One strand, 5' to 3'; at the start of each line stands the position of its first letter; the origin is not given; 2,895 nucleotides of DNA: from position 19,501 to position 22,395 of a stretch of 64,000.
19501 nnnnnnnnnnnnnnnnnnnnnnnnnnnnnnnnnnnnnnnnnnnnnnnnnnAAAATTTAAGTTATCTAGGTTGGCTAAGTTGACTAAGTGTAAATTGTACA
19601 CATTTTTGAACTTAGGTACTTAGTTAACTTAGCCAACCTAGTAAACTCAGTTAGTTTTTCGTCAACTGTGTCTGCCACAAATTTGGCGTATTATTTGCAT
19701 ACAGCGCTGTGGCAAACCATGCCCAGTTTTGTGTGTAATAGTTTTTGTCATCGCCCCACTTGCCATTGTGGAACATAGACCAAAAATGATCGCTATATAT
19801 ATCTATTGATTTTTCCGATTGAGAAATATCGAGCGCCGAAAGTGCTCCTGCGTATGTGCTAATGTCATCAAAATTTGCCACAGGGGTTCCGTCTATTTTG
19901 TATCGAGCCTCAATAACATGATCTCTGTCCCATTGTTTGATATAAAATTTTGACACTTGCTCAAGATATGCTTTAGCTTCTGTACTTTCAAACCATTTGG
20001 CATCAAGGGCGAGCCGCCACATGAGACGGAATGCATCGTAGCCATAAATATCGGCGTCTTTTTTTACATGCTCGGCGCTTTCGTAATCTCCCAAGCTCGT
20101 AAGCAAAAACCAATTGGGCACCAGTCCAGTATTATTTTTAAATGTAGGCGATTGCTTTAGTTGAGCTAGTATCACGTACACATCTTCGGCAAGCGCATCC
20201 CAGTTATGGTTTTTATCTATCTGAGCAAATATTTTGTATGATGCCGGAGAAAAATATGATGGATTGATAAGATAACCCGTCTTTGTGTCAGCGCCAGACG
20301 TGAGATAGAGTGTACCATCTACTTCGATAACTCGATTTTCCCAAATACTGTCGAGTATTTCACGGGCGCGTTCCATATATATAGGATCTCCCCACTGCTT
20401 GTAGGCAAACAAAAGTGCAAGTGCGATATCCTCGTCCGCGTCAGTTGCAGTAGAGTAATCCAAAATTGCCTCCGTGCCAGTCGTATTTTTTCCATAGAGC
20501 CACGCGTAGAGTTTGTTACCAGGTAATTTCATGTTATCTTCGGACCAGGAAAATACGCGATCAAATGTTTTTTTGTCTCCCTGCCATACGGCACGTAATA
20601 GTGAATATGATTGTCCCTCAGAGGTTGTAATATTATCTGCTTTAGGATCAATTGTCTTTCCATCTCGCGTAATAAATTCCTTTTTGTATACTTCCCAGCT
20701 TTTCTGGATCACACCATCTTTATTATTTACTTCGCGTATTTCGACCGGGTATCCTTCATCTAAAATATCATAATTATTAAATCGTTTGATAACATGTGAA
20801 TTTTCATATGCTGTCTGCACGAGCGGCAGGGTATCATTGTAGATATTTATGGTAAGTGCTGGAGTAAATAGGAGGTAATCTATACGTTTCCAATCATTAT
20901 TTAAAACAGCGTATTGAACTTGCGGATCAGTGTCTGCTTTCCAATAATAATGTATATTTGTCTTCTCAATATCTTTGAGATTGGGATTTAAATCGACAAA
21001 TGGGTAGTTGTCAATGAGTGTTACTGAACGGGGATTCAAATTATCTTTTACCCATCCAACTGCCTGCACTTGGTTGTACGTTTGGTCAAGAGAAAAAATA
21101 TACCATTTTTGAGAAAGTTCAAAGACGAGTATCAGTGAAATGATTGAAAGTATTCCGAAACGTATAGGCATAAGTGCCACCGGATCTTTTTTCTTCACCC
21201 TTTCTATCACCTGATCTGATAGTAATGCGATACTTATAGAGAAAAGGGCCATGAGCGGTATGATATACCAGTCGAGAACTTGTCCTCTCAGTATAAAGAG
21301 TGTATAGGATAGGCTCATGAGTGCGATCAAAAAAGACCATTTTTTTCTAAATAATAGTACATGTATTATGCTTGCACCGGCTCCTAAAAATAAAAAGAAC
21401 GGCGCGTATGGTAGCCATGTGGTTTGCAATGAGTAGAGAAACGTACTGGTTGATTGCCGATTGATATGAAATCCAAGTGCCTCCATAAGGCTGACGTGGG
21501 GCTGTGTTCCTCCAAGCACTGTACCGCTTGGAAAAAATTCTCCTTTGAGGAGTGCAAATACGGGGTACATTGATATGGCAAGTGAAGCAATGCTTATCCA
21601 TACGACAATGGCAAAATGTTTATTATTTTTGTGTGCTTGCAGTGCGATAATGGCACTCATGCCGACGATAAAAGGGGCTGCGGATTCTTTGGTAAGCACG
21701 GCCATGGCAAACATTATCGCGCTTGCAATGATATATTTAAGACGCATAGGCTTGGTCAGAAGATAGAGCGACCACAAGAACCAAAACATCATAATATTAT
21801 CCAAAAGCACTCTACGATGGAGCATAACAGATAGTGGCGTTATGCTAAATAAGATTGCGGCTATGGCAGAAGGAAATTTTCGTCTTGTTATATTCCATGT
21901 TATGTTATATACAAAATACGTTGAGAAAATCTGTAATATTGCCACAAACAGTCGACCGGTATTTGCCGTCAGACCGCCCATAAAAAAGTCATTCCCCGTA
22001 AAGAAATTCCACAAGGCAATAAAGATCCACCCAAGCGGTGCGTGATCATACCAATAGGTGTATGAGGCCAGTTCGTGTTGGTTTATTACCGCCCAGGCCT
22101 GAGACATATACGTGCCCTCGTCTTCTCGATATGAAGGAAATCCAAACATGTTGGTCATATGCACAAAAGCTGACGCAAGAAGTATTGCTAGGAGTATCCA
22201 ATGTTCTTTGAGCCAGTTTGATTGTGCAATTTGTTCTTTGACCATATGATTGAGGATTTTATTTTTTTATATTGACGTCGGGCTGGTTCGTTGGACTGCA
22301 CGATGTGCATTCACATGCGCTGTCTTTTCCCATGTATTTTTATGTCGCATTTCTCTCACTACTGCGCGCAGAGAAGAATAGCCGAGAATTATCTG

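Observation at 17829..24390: Three-gene polysaccharide module with unusual domain fusions (tandem GT2, GT-C::GH8, secreted GH-A)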

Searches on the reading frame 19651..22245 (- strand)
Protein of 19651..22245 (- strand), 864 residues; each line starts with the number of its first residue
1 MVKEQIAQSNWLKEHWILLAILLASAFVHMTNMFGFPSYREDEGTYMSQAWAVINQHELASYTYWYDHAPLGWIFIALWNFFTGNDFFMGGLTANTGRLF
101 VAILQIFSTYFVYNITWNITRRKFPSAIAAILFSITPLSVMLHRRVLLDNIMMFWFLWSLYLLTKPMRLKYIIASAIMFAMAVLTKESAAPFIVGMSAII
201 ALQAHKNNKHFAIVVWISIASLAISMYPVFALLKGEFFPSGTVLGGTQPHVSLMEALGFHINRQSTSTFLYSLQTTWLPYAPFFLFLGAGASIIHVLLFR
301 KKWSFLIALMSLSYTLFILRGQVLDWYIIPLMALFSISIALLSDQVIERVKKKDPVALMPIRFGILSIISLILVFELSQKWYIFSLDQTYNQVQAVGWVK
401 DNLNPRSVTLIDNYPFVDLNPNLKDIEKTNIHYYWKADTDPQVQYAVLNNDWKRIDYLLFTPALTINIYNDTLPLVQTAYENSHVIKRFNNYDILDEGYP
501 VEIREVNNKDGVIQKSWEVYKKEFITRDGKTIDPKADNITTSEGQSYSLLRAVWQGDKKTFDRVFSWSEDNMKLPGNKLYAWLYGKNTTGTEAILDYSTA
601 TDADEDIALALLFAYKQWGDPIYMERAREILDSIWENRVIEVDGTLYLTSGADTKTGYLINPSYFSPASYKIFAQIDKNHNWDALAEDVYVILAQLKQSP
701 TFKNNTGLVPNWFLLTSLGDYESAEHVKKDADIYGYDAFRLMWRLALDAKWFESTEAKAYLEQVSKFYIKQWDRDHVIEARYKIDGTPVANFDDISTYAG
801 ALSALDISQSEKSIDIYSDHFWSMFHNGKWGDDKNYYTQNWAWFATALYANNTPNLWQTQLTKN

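Call 6: search_protein_families(library=pfam, proteins=[window:19651-22245:-], max_evalue=0.01)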
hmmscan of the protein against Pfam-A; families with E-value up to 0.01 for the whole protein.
window:19651-22245:- (864 aa): 2 families
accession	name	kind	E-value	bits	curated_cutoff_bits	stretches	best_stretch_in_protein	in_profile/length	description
PF01270.23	Glyco_hydro_8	-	3.9e-45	154.8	24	1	514-773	25-273/341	Glycosyl hydrolases family 8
PF02366.24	PMT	-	6.1e-08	33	22.7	1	94-214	82-212/245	Dolichyl-phosphate-mannose-protein mannosyltransferase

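Call 9: find_homologous_proteins(query=window:19651-22245:-)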
Query window:19651-22245:- (864 aa): 492 proteins with E <= 0.001 among 8000 candidates; the best 120 are listed.
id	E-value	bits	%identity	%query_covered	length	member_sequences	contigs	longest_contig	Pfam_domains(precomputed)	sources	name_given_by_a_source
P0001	0.0e+0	1987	100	100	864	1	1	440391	PF02366.25,PF01270.24,PF13231.13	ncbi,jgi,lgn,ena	ncbi:MAG: glycosyl hydrolase family 8 [Candidatus Magasanikbacteria bacterium]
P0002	0.0e+0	1490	72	100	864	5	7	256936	PF01270.24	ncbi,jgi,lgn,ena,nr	ncbi:MAG TPA: hypothetical protein DCS29_01845 [Candidatus Magasanikbacteria bacterium]|nr:hypotheti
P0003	0.0e+0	1420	70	100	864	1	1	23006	PF02366.25,PF01270.24,PF13231.13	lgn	-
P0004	0.0e+0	1116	56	99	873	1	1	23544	PF02366.25,PF01270.24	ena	-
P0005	0.0e+0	1066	56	97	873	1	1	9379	PF02366.25,PF01270.24,PF13231.13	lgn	-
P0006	0.0e+0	1051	55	98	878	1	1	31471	PF02366.25,PF01270.24,PF13231.13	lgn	-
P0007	0.0e+0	1046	54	97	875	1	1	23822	PF02366.25,PF01270.24,PF13231.13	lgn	-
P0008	0.0e+0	1043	53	98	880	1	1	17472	PF02366.25,PF01270.24,PF13231.13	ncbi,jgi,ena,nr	ncbi:MAG TPA: glycosyl hydrolase family 8 [Candidatus Kapabacteria bacterium]|nr:glycosyl hydrolase 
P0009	0.0e+0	1038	55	96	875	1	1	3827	PF02366.25,PF01270.24,PF13231.13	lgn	-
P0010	0.0e+0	1022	53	97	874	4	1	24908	PF01270.24,PF13231.13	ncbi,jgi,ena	-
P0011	0.0e+0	1022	54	99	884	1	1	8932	PF01270.24,PF13231.13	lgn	-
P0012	0.0e+0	1022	54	98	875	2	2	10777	PF02366.25,PF01270.24,PF13231.13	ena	-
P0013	3.9e-296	1003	52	96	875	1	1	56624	PF02366.25,PF01270.24,PF13231.13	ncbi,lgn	-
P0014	3.5e-293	993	52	98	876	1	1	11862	PF01270.24,PF13231.13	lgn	-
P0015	4.4e-288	976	52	98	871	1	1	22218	PF02366.25,PF01270.24,PF13231.13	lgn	-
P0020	3.0e-269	914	49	99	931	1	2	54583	PF02366.25,PF01270.24,PF13231.13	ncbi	ncbi:MAG: glycosyl hydrolase family 8 [Candidatus Magasanikiibacteriota bacterium]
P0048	9.2e-187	641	41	96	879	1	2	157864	PF02366.25,PF01270.24,PF13231.13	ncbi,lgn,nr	ncbi:MAG TPA: glycosyl hydrolase family 8 [Candidatus Saccharimonadales bacterium]|nr:glycosyl hydro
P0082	2.0e-177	610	37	97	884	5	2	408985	PF02366.25,PF01270.24,PF13231.13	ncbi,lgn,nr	ncbi:glycosyl hydrolase family 8 [Candidatus Woesebacteria bacterium]|nr:glycosyl hydrolase family 8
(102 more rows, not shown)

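Call 11: find_encoding_contigs(protein=P0048, flank=8000, max_places=2)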
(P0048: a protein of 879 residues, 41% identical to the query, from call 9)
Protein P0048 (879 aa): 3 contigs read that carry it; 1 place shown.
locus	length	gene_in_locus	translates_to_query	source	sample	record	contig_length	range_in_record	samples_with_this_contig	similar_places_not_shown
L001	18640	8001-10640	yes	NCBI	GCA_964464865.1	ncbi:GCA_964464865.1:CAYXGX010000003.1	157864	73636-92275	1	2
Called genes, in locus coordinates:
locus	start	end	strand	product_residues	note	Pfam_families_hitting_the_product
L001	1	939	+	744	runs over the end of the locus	PF00535:Glycos_transf_2, PF10111:Glyco_tranf_2_2 (weak), PF13506:Glyco_transf_21 (faint), PF13641:Glyco_tranf_2_3, PF00535:Glycos_transf_2, PF13641:Glyco_tranf_2_3, PF13632:Glyco_trans_2_3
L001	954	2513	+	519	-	PF13231:PMT_2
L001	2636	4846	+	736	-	PF00535:Glycos_transf_2, PF10111:Glyco_tranf_2_2 (faint), PF13506:Glyco_transf_21 (weak), PF13641:Glyco_tranf_2_3, PF00535:Glycos_transf_2, PF13632:Glyco_trans_2_3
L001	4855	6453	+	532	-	-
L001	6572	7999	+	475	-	PF13506:Glyco_transf_21, PF00535:Glycos_transf_2, PF13641:Glyco_tranf_2_3, PF13632:Glyco_trans_2_3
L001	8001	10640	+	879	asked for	PF02366:PMT (weak), PF13231:PMT_2, PF01270:Glyco_hydro_8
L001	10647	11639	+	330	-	PF00069:Pkinase, PF07714:PK_Tyr_Ser-Thr (weak), PF01636:APH (weak)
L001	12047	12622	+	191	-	-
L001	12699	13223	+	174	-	-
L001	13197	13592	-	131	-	-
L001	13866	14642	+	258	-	PF00027:cNMP_binding (weak)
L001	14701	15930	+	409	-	-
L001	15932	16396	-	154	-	PF04203:Sortase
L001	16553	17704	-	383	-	-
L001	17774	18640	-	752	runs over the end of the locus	-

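Call 12: find_encoding_contigs(protein=P0082, flank=8000, max_places=2)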
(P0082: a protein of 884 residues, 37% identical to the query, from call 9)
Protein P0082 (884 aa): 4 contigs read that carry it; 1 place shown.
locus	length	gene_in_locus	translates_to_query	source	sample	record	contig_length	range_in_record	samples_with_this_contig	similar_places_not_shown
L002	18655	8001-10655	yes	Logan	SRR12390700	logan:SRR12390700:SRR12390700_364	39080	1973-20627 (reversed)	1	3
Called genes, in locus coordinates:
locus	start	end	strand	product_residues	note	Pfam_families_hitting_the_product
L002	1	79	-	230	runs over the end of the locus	PF01479:S4, PF00849:PseudoU_synth_2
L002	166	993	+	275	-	PF02195:ParB_N, PF17762:HTH_ParB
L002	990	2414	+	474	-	PF13231:PMT_2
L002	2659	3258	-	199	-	PF01135:PCMT (weak), PF02353:CMAS, PF13489:Methyltransf_23, PF13847:Methyltransf_31, PF08241:Methyltransf_11, PF08242:Methyltransf_12, PF13649:Methyltransf_25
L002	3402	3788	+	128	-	-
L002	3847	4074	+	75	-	-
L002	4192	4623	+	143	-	PF00293:NUDIX, PF14815:NUDIX_4 (weak)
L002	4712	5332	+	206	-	PF07690:MFS_1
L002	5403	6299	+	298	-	PF00106:adh_short, PF01370:Epimerase (weak), PF08659:KR, PF13561:adh_short_C2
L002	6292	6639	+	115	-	-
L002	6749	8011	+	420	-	PF13506:Glyco_transf_21, PF00535:Glycos_transf_2, PF13641:Glyco_tranf_2_3, PF13632:Glyco_trans_2_3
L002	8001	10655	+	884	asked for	PF02366:PMT (weak), PF13231:PMT_2, PF01270:Glyco_hydro_8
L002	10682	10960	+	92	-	-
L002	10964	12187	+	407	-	PF09992:NAGPA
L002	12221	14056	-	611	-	PF12704:MacB_PCD, PF02687:FtsX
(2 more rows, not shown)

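Call 14: search_solved_structures(query=window:19651-22245:-, max_evalue=0.01, show_alignments=2)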
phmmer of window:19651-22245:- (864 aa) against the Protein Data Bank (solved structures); distinct sequences matched with E-value up to 0.01: 34.
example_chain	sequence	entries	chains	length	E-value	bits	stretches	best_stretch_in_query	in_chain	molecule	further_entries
1cem_A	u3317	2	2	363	1.5e-35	125.8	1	511-806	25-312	CELLULASE CELA (1,4-BETA-D-GLUCAN-GLUCANOHYDROLASE) | endoglucanase A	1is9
1kwf_A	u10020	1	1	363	3.2e-34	121.4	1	511-806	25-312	Endoglucanase A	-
7f81_A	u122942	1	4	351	1.2e-23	86.4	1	516-741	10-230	Glucanase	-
7f82_A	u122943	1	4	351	2.7e-23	85.3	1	516-693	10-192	Glucanase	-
5gy3_A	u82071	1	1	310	7.3e-22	80.5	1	516-697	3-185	Glucanase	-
5czl_A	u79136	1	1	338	1.2e-21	79.8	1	515-742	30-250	Glucanase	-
4q2b_A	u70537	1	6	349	1.7e-21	79.3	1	516-743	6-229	Endo-1,4-beta-D-glucanase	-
9b87_A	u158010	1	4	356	2.4e-21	78.9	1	516-691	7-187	Endoglucanase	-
3qxf_A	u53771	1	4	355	2.4e-21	78.8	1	516-691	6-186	Endoglucanase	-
3qxq_A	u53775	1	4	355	5.7e-21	77.6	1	516-691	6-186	Endoglucanase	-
5cd2_A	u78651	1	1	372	5.1e-18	67.8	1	515-685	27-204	Endo-1,4-D-glucanase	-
5xd0_A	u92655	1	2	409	3.8e-14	55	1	510-805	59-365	Glucanase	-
6vc5_A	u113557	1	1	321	1.3e-13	53.3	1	512-696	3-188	Endoglucanase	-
1wzz_A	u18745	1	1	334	1.3e-13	53.2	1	513-689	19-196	Probable endoglucanase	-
1wu4_A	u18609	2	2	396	3.3e-13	51.9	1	541-830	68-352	xylanase Y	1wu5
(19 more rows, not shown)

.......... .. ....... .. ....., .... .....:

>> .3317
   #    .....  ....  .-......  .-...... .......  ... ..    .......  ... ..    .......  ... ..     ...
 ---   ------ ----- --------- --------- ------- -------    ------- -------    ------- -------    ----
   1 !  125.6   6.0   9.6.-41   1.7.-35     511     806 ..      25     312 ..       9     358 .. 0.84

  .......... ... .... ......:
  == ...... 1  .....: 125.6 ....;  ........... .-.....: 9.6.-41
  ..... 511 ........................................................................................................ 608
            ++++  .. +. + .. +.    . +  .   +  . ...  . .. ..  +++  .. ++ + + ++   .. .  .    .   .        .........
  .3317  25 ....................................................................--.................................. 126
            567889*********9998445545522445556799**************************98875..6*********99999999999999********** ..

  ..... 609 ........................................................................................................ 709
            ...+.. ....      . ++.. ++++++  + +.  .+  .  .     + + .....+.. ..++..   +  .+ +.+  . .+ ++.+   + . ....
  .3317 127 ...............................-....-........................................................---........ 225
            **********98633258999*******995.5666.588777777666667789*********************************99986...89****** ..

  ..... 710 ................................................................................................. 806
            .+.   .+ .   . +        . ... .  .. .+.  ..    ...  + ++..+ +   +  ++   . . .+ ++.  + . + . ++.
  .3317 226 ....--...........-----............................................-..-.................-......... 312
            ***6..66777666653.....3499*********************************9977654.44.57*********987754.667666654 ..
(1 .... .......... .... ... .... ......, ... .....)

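Call 18: find_related_loci(query=A1, collection=genome_contigs, flank=10000)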
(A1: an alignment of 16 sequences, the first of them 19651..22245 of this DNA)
Query A1 (864 aa) in genome_contigs; peptide patterns used: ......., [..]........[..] (x = any residue, [..] = any of these).
600 stretches matched a pattern (row limit reached: there are more); 595 encode a relative of the query (tblastn E <= 1e-3); the best 80 are kept; 80 distinct loci.
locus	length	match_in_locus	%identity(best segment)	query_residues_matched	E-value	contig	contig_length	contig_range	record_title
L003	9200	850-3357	52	11-858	0e+0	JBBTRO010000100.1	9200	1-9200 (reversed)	MAG: Patescibacteria group bacterium isolate H52-bin091_1 H52_bin091_1_000000000100, whole genome shotgun sequence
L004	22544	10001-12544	43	19-855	0e+0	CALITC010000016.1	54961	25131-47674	MAG: uncultured Patescibacteria group bacterium isolate R4_Bin_METABAT__121_1 genome assembly, contig: c_000003199558, w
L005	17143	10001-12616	39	18-855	0e+0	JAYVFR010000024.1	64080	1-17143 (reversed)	MAG: Candidatus Paceibacterota bacterium isolate GL44_UP_metabat_15 GL44_UP_metabat_15_23, whole genome shotgun sequence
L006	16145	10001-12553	40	25-856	0e+0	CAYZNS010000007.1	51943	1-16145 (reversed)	MAG TPA_asm: uncultured Candidatus Saccharibacteria bacterium isolate binchicken_co21_230 genome assembly, contig: NODE_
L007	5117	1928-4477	40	25-857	0e+0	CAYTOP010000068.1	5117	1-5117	MAG TPA_asm: uncultured Gammaproteobacteria bacterium isolate SRP050083_co1_427 genome assembly, contig: NODE_9997_lengt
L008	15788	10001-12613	40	12-858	0e+0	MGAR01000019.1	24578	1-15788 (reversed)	MAG: Candidatus Roizmanbacteria bacterium RIFCSPLOWO2_01_FULL_41_22 rifcsplowo2_01_scaffold_3328, whole genome shotgun s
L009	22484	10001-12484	41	29-857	0e+0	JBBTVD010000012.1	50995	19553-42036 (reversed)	MAG: Patescibacteria group bacterium isolate H14-bin010_1 H14_bin010_1_000000000012, whole genome shotgun sequence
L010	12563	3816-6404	38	10-856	3e-176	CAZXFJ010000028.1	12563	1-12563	MAG TPA_asm: uncultured Gammaproteobacteria bacterium isolate SRP292972_co1_15 genome assembly, contig: NODE_2109_length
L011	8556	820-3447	37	2-858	1e-172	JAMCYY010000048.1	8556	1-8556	MAG: Patescibacteria group bacterium isolate FK_Sedi_B_Bin.329 NODE_35629_length_8556_cov_3.30217, whole genome shotgun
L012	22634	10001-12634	37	13-864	2e-164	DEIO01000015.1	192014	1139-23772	MAG TPA_asm: Patescibacteria group bacterium UBA2772 UBA2772_contig_6362, whole genome shotgun sequence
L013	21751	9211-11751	36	18-858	2e-163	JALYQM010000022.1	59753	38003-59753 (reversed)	MAG: bacterium isolate MDV bin63 SD1454-56_k127_1334330, whole genome shotgun sequence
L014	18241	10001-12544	34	25-857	5e-161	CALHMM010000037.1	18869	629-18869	MAG: Candidatus Pacebacteria bacterium isolate R4_Bin_Bin_21_sub_1 genome assembly, contig: c_000005131990, whole genome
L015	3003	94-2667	38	18-852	1e-167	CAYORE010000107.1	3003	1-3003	MAG TPA_asm: uncultured Bdellovibrionales bacterium isolate binchicken_co219_250 genome assembly, contig: k141_319886, w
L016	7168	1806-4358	36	14-856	3e-157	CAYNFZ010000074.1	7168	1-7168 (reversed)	MAG TPA_asm: uncultured Pseudomonadales bacterium isolate SRP214966_co4_92 genome assembly, contig: NODE_13608_length_71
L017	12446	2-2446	38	59-858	1e-155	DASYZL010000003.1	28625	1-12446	MAG TPA_asm: Patescibacteria group bacterium isolate SMAG_U6361 k141_588616, whole genome shotgun sequence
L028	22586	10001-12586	33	21-864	9e-131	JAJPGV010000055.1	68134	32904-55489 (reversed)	MAG: Chloroflexota bacterium isolate Centralia_MAG_115 k107_32387013, whole genome shotgun sequence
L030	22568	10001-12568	32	14-860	6e-123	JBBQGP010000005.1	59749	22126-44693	MAG: Chloroflexia bacterium isolate Co_metawrap_959 Cmw_959_k141_11045172_length_59749_cov_16.0000, whole genome shotgun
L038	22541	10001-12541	29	27-859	1e-103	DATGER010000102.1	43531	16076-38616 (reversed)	MAG TPA_asm: Chloroflexota bacterium isolate SMAG_U9707 k141_1283620, whole genome shotgun sequence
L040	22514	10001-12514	30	19-857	2e-98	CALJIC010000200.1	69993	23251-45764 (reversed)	MAG TPA_asm: uncultured Roseiflexaceae bacterium isolate SRR5251193_bin.98_CONCOCT_v1.1_MAG genome assembly, contig: ERZ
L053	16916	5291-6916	34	13-508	5e-72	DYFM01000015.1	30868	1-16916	MAG TPA_asm: Candidatus Paceibacter sp. isolate BE2011_3_41_10 Afr_mines_BE2011_487_length_30868_cov_4_547074, whole gen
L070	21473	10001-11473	29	16-504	3e-51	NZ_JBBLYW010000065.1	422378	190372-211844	Arthrobacter oryzae strain RIT_GXS27 Contig_65_186.986, whole genome shotgun sequence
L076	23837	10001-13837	28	4-746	9e-49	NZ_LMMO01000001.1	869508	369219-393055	Frigoribacterium sp. Leaf263 contig_1, whole genome shotgun sequence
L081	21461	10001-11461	28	32-510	1e-47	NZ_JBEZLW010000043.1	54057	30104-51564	Streptomyces sp. NPDC048269 NPDC048269_147_H9.ctg-0043, whole genome shotgun sequence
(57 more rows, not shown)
